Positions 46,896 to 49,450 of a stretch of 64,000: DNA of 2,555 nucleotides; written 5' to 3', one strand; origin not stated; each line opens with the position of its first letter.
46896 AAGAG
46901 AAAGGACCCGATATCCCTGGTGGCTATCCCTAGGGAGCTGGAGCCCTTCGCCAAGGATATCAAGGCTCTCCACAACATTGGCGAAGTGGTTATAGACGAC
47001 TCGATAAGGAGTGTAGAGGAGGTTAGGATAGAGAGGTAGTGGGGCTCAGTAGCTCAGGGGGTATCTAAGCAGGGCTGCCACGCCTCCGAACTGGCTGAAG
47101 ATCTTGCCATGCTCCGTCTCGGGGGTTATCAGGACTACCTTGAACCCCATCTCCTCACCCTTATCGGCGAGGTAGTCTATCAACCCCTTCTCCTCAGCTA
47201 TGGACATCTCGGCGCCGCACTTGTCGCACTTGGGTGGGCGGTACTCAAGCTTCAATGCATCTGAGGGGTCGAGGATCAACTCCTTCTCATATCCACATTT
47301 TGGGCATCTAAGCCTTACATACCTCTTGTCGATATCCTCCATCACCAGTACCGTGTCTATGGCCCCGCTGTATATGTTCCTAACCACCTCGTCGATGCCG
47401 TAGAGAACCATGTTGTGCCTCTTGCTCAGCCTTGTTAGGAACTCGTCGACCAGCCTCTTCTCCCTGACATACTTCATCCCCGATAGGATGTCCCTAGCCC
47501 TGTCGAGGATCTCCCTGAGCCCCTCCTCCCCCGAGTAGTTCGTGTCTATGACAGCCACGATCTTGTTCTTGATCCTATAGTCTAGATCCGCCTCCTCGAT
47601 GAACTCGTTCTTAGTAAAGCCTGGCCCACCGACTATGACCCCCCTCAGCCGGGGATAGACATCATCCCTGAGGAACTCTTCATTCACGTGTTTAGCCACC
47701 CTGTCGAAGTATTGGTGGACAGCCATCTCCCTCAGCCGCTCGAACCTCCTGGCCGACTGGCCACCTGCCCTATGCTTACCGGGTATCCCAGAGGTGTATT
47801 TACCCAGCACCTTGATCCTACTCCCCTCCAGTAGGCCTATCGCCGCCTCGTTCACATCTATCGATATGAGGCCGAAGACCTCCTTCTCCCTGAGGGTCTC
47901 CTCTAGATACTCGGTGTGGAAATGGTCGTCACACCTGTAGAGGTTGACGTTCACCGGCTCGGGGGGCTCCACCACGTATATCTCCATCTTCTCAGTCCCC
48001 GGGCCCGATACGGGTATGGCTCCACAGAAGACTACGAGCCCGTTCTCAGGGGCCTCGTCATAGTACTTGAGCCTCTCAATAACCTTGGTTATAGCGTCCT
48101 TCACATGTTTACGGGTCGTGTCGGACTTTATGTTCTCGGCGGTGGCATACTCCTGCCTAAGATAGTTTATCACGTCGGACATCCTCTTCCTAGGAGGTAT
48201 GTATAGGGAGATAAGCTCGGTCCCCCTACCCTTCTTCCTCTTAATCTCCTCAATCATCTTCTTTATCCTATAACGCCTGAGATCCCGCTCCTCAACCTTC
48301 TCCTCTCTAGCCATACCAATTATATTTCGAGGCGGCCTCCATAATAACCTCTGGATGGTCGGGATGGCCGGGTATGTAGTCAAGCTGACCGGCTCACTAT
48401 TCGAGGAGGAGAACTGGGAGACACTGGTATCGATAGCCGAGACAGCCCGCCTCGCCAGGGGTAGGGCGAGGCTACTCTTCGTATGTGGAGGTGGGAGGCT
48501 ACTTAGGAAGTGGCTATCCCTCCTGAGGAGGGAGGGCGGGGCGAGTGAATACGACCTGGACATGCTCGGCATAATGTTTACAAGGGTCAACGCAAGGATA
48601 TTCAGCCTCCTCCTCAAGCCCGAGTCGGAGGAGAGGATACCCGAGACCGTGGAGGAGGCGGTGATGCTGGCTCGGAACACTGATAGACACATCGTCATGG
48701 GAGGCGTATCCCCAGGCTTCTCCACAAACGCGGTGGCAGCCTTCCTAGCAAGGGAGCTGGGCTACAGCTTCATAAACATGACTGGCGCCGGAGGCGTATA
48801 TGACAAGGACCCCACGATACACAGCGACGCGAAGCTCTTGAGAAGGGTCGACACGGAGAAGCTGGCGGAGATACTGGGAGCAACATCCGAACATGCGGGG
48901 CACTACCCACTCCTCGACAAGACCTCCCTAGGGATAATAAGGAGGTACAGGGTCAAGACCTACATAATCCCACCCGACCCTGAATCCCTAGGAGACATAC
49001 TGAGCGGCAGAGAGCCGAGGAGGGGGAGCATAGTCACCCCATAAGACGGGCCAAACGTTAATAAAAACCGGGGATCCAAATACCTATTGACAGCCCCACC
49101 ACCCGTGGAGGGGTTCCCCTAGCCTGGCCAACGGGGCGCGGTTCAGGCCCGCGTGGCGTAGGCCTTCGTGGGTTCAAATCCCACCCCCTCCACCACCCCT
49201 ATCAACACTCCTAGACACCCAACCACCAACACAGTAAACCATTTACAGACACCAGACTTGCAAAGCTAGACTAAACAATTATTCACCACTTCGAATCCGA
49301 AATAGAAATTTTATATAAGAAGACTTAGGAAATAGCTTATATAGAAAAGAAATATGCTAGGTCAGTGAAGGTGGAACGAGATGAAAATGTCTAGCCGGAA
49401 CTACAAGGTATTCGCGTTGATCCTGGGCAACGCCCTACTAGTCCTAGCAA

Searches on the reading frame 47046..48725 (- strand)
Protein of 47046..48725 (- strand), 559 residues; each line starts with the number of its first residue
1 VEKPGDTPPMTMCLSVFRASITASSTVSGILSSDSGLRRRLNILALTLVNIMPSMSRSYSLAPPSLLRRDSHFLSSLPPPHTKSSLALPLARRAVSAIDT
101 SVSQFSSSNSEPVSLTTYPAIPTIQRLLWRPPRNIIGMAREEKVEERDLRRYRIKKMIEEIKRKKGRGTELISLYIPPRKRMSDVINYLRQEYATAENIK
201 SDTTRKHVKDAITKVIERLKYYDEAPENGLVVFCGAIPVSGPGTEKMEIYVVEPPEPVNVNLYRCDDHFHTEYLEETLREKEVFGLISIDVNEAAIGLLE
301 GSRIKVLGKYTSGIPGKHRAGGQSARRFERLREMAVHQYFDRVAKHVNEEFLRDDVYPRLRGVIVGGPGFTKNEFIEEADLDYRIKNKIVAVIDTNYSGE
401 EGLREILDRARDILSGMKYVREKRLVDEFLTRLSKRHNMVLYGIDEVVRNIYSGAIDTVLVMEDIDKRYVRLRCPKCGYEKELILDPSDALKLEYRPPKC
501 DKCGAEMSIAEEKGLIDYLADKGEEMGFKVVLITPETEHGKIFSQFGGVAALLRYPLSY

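Call 8: search_protein_families(library=pfam, proteins=[window:47046-48725:-], max_evalue=0.01)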
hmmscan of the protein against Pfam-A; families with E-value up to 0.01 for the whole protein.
window:47046-48725:- (559 aa): 5 families
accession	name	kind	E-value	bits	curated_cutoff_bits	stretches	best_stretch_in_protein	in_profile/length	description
PF03464.20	eRF1_2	-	7.1e-39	133.6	27.1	1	284-415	2-132/133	eRF1 domain 2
PF03463.20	eRF1_1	-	4.1e-26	91.8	23.8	1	155-277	1-122/123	eRF1 domain 1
PF03465.20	eRF1_3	-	2.6e-23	83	25.8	1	419-557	1-106/106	eRF1 domain 3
PF18859.6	acVLRF1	-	5.3e-11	43.3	27.1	1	295-412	14-126/130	Actinobacteria/chloroflexi VLRF1 release factor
PF18854.6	baeRF_family10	-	4.1e-07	30.8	27.1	1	272-410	4-138/143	Bacterial archaeo-eukaryotic release factor family 10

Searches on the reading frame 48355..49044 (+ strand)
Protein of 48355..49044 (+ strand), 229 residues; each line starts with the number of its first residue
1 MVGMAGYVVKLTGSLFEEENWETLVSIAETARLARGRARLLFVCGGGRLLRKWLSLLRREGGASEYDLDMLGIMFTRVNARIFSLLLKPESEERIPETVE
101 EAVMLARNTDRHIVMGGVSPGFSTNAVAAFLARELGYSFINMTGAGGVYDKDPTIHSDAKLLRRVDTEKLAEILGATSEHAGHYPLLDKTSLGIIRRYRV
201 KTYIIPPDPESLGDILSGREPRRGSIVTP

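Call 99: search_protein_families(library=pfam, proteins=[window:48355-49044:+], max_evalue=0.001)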
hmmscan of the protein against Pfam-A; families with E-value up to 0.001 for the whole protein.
window:48355-49044:+ (229 aa): 1 family
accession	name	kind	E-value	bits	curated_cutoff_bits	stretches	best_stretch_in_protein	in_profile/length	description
PF00696.33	AA_kinase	-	7.3e-16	59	24.9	1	8-205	4-233/234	Amino acid kinase family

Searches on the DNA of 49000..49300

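Call 94: search_rna_families(source=window, start=49000, end=49300, threshold=evalue, max_evalue=0.1)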
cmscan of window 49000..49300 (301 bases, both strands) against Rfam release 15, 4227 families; matches with E-value up to 0.1: 1.
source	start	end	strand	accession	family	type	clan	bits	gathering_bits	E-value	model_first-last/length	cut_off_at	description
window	49107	49191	+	RF01852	tRNA-Sec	Gene; tRNA;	CL00001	26.5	47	0.0026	1-91/91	no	Selenocysteine transfer RNA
